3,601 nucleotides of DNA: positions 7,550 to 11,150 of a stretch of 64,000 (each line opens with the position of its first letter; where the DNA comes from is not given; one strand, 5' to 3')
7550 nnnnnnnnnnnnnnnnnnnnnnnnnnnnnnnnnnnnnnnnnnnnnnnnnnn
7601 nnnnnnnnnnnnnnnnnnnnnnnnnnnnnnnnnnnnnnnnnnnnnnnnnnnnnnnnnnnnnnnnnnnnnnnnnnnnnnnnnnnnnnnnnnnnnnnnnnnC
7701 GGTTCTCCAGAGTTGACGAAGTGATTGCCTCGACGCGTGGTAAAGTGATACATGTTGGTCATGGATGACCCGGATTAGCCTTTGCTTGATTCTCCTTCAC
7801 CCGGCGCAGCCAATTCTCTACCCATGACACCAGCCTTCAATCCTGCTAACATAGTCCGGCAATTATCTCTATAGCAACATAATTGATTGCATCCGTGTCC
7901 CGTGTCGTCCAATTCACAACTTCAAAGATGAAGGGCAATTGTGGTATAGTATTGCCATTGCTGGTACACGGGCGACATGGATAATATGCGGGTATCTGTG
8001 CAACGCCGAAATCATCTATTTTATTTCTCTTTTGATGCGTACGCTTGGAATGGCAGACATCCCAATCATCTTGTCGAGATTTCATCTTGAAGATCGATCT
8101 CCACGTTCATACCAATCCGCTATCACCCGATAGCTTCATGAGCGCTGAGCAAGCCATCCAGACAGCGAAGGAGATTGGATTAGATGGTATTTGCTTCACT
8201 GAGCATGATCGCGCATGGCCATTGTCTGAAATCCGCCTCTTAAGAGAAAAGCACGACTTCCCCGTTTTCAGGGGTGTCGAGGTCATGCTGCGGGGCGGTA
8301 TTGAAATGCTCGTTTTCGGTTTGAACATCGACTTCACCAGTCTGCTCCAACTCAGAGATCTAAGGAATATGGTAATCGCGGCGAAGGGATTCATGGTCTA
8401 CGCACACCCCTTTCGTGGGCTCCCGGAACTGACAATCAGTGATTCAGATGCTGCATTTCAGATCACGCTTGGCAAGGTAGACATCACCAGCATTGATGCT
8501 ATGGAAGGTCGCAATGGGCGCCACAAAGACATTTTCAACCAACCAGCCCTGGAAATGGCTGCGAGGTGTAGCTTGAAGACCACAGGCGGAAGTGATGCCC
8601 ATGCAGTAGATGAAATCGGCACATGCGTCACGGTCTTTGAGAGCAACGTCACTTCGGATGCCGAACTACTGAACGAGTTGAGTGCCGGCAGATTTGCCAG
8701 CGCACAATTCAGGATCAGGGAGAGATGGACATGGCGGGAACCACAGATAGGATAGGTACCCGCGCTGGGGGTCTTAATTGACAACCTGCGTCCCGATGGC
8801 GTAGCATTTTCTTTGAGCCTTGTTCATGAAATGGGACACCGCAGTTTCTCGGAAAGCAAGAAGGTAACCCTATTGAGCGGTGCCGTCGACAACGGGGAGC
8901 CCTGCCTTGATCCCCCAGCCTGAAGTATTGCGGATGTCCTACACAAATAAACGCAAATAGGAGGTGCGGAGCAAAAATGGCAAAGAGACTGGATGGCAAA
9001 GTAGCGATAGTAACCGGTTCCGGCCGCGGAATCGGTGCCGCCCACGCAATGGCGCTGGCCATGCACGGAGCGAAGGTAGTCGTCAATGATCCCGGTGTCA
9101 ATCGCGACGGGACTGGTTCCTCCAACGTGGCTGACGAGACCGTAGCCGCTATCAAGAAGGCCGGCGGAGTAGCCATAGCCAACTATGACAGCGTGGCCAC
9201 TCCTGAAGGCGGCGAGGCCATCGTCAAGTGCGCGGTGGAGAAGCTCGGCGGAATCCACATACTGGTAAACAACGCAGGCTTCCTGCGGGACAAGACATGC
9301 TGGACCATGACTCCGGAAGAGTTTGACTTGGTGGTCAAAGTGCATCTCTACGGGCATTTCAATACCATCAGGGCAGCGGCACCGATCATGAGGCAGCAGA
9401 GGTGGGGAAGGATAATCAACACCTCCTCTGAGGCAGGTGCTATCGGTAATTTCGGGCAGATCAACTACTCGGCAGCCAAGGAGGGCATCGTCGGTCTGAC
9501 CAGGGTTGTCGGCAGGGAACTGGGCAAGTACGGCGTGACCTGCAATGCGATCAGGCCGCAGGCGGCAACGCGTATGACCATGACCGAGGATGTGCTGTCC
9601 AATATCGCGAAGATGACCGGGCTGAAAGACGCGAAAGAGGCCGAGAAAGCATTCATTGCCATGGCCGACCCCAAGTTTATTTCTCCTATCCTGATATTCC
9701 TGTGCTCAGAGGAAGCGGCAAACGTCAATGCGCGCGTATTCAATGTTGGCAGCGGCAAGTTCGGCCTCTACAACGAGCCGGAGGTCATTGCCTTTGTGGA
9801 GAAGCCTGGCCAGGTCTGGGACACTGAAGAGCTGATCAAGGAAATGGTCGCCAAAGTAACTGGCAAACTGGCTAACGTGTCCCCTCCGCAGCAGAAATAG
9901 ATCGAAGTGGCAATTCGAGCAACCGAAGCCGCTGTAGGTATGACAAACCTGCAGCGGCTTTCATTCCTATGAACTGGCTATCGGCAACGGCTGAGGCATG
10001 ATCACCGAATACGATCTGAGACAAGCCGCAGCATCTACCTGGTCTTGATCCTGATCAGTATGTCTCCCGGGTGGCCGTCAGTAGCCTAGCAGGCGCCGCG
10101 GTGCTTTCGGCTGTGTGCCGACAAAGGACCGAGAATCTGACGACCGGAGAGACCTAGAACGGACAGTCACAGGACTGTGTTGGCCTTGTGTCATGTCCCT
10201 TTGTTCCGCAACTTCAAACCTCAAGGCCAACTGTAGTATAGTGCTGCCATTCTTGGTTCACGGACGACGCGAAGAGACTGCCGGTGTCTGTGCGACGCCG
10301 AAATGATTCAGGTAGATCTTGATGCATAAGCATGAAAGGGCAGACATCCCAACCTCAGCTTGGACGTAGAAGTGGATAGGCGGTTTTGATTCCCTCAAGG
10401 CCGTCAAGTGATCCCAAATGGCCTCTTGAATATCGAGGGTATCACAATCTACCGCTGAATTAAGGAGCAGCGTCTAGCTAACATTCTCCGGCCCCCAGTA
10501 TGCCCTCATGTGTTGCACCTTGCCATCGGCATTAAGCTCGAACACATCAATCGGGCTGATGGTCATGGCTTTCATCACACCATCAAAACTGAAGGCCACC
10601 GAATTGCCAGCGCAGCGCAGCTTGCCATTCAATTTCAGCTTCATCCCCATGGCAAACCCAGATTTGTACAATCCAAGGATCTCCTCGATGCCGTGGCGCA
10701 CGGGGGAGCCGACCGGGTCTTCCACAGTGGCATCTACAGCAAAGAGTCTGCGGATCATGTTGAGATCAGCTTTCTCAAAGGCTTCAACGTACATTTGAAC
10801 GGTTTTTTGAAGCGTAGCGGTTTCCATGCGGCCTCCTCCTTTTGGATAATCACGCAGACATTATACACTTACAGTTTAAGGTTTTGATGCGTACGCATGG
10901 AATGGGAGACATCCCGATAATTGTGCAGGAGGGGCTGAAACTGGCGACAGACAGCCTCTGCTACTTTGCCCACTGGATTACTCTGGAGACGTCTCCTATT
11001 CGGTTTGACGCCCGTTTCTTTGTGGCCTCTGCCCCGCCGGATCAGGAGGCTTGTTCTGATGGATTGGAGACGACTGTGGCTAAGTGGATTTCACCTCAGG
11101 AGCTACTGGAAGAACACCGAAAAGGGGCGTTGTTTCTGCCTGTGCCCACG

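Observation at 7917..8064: Conserved noncoding E-element (2 long copies + 1 core copy) with a palindromic ATGC-N4-GCAT core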

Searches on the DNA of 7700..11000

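Call 8: search_rna_families(source=window, start=7700, end=11000, threshold=evalue, max_evalue=10)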
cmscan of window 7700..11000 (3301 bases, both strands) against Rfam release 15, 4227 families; matches with E-value up to 10: 1.
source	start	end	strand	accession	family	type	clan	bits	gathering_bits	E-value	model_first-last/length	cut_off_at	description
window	9990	10019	+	RF01308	sR58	Gene; snRNA; snoRNA; CD-box;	-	14.8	55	9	24-53/55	no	Small nucleolar RNA sR58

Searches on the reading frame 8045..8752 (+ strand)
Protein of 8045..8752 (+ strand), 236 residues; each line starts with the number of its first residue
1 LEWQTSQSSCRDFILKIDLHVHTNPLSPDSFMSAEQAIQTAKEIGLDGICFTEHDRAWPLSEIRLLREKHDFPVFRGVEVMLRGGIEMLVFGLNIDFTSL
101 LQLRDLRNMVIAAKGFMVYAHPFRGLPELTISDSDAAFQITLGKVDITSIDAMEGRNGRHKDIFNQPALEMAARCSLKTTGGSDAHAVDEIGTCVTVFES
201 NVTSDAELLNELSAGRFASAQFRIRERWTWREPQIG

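Call 15: find_homologous_proteins(query=window:8087-8752:+)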
Query window:8087-8752:+ (222 aa): 2422 proteins with E <= 0.001 among 3040 candidates; the best 120 are listed.
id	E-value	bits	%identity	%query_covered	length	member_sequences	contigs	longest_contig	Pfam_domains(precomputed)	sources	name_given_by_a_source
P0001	1.2e-144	497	100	100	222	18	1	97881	PF13263.13,PF02811.27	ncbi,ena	-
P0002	3.1e-128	443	89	99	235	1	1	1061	PF13263.13,PF02811.27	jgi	jgi:predicted metal-dependent phosphoesterase TrpH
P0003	8.5e-128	442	89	98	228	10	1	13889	PF13263.13,PF02811.27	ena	-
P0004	3.1e-127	440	89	98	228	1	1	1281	PF13263.13,PF02811.27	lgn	-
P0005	5.9e-127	439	89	98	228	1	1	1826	PF13263.13,PF02811.27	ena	-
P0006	3.0e-126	437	88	98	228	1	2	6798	PF13263.13,PF02811.27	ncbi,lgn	-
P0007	5.9e-126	436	88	98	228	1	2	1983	PF13263.13,PF02811.27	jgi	jgi:hypothetical protein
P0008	7.0e-126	436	88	100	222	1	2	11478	PF13263.13,PF02811.27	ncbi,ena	-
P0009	1.4e-125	435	87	100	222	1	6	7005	PF13263.13,PF02811.27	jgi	-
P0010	2.0e-125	434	86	100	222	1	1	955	PF13263.13,PF02811.27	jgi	jgi:predicted metal-dependent phosphoesterase TrpH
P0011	3.6e-125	433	86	100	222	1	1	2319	PF13263.13,PF02811.27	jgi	jgi:hypothetical protein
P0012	5.0e-125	433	87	100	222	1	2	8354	PF13263.13,PF02811.27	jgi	-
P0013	9.8e-125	432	86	100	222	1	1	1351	PF13263.13,PF02811.27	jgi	-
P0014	8.8e-124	429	86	100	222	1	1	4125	PF13263.13,PF02811.27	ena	-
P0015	1.0e-123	429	86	99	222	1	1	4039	PF13263.13,PF02811.27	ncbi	-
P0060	6.0e-114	397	81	98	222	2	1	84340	PF13263.13,PF02811.27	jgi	-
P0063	1.2e-113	396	78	100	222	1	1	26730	PF13263.13,PF02811.27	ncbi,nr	ncbi:MAG: PHP domain-containing protein [Dehalococcoidia bacterium]|nr:PHP domain-containing protein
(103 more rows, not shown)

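Call 16: search_protein_families(library=pfam, proteins=[window:8045-8752:+])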
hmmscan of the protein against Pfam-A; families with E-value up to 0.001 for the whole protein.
window:8045-8752:+ (236 aa): 2 families
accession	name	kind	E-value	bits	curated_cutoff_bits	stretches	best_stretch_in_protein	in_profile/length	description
PF13263.12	PHP_C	-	1.3e-14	53.9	21.3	1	164-216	3-55/56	PHP-associated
PF02811.25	PHP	-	2.2e-08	35.1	26.4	1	18-86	1-69/164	PHP domain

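Call 17: find_encoding_contigs(protein=P0001, flank=4000, max_places=4)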
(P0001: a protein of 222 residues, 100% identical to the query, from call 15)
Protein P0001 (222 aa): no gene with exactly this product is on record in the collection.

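Call 18: find_encoding_contigs(protein=P0003, flank=4000, max_places=4)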
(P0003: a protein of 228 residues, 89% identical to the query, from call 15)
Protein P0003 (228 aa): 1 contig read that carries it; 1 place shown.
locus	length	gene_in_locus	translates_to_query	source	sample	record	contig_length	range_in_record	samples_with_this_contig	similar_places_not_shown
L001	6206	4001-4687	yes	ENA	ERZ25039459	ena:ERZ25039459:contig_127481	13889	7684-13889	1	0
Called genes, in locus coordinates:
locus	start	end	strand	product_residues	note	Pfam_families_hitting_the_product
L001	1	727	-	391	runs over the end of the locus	PF05762:VWA_CoxE, PF00092:VWA, PF13519:VWA_2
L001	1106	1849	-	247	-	PF01078:Mg_chelatase (weak)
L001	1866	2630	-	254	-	PF00142:Fer4_NifH (faint), PF01656:CbiA, PF02374:ArsA_ATPase (weak), PF06564:CBP_BcsQ (faint), PF10609:ParA, PF13614:AAA_31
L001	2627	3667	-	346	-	PF00493:MCM (faint), PF05496:RuvB_N (faint), PF01078:Mg_chelatase, PF20720:nSTAND3 (weak), PF07728:AAA_5, PF07726:AAA_3, PF01078:Mg_chelatase, PF17863:AAA_lid_2 (weak), +6 more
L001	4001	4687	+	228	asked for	PF02811:PHP, PF13263:PHP_C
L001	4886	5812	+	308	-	PF00106:adh_short, PF08659:KR, PF13561:adh_short_C2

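Call 19: find_encoding_contigs(protein=P0060, flank=4000, max_places=4)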
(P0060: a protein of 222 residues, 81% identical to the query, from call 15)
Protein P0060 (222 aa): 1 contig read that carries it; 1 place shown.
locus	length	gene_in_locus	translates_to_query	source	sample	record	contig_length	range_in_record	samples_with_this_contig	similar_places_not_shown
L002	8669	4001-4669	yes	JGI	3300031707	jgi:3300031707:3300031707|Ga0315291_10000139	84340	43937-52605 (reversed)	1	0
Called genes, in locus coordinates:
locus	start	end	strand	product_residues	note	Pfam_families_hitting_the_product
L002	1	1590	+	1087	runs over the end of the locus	PF10101:DUF2339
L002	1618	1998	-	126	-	PF04126:Cyclophil_like, PF18050:Cyclophil_like2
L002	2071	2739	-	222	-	-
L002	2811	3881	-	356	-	PF00850:Hist_deacetyl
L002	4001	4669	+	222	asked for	PF02811:PHP, PF13263:PHP_C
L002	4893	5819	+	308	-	PF00106:adh_short, PF08659:KR, PF13561:adh_short_C2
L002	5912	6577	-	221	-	PF00226:DnaJ, PF01556:DnaJ_C (weak)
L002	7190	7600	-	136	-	PF13452:FAS1_DH_region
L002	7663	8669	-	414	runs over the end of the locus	PF22691:Thiolase_C_1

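Call 20: find_encoding_contigs(protein=P0063, flank=4000, max_places=4)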
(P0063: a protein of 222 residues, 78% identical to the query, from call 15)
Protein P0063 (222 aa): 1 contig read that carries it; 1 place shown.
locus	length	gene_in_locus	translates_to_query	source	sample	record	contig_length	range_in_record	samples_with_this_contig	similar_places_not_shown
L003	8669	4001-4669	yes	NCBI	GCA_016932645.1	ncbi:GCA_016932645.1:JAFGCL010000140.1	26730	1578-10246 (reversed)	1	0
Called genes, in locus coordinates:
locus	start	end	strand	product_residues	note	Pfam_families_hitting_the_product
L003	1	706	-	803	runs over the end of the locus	PF02861:Clp_N, PF23569:NBD_SMAX1, PF00004:AAA, PF17871:AAA_lid_9, PF00004:AAA, PF07724:AAA_2, PF07728:AAA_5, PF10431:ClpB_D2-small, +9 more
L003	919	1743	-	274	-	-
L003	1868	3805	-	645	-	PF00724:Oxidored_FMN, PF00890:FAD_binding_2 (weak), PF03486:HI0933_like (weak), PF07992:Pyr_redox_2, PF12831:FAD_oxidored, PF13450:NAD_binding_8 (weak), PF13738:Pyr_redox_3, PF00070:Pyr_redox, +2 more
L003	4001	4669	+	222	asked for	PF02811:PHP, PF13263:PHP_C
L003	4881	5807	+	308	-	PF00106:adh_short, PF08659:KR, PF13561:adh_short_C2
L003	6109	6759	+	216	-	PF01844:HNH (weak), PF14279:HNH_5 (weak)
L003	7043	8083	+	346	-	PF00493:MCM (faint), PF05496:RuvB_N (faint), PF01078:Mg_chelatase, PF20720:nSTAND3 (weak), PF07726:AAA_3, PF07728:AAA_5, PF01078:Mg_chelatase, PF17863:AAA_lid_2 (weak), +7 more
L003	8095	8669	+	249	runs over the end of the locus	PF00142:Fer4_NifH (faint), PF01656:CbiA, PF02374:ArsA_ATPase (weak), PF06564:CBP_BcsQ (weak), PF10609:ParA, PF13614:AAA_31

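Call 23: find_related_loci(query=window:8087-8752:+, collection=metagenome_contigs, flank=3500)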
Query window:8087-8752:+ (222 aa) in metagenome_contigs; peptide patterns used: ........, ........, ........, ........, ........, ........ (x = any residue, [..] = any of these).
567 stretches matched a pattern; 291 encode a relative of the query (tblastn E <= 1e-3); the best 80 are kept; 80 distinct loci.
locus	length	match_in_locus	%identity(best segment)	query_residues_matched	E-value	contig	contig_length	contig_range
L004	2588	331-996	99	1-222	2e-159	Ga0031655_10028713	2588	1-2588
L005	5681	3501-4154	88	1-218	4e-133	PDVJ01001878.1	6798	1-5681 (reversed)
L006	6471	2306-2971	87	1-222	3e-132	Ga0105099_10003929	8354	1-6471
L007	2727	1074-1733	86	1-220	2e-137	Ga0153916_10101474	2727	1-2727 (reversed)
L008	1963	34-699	86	1-222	8e-139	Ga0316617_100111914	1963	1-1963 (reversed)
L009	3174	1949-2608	85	1-220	3e-134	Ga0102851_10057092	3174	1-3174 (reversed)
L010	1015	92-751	85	1-220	2e-142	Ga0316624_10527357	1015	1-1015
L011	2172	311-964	85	1-218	2e-135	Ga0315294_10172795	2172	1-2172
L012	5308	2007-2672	84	1-222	2e-127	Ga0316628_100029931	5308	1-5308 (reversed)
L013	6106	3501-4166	84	1-222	4e-127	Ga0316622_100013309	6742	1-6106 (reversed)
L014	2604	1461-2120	85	1-220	2e-132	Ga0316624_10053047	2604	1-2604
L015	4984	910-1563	84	1-218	6e-126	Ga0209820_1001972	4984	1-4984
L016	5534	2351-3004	84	1-218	6e-125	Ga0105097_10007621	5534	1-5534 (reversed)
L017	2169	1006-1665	82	1-220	2e-131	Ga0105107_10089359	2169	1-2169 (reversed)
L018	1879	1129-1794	78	1-222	9e-129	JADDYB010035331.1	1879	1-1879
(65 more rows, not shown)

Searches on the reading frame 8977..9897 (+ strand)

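Call 16: search_protein_families(library=pfam, proteins=[window:8977-9897:+])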
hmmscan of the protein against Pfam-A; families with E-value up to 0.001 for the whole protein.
window:8977-9897:+ (307 aa): 3 families
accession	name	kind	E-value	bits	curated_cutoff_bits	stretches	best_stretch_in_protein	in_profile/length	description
PF00106.31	adh_short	-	1.2e-41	142.8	26.6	1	8-201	1-187/195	short chain dehydrogenase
PF13561.12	adh_short_C2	-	3e-38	132.2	27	1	17-260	6-234/236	Enoyl-(Acyl carrier protein) reductase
PF08659.16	KR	-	1.3e-12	48.4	22.6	1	10-170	3-155/180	KR domain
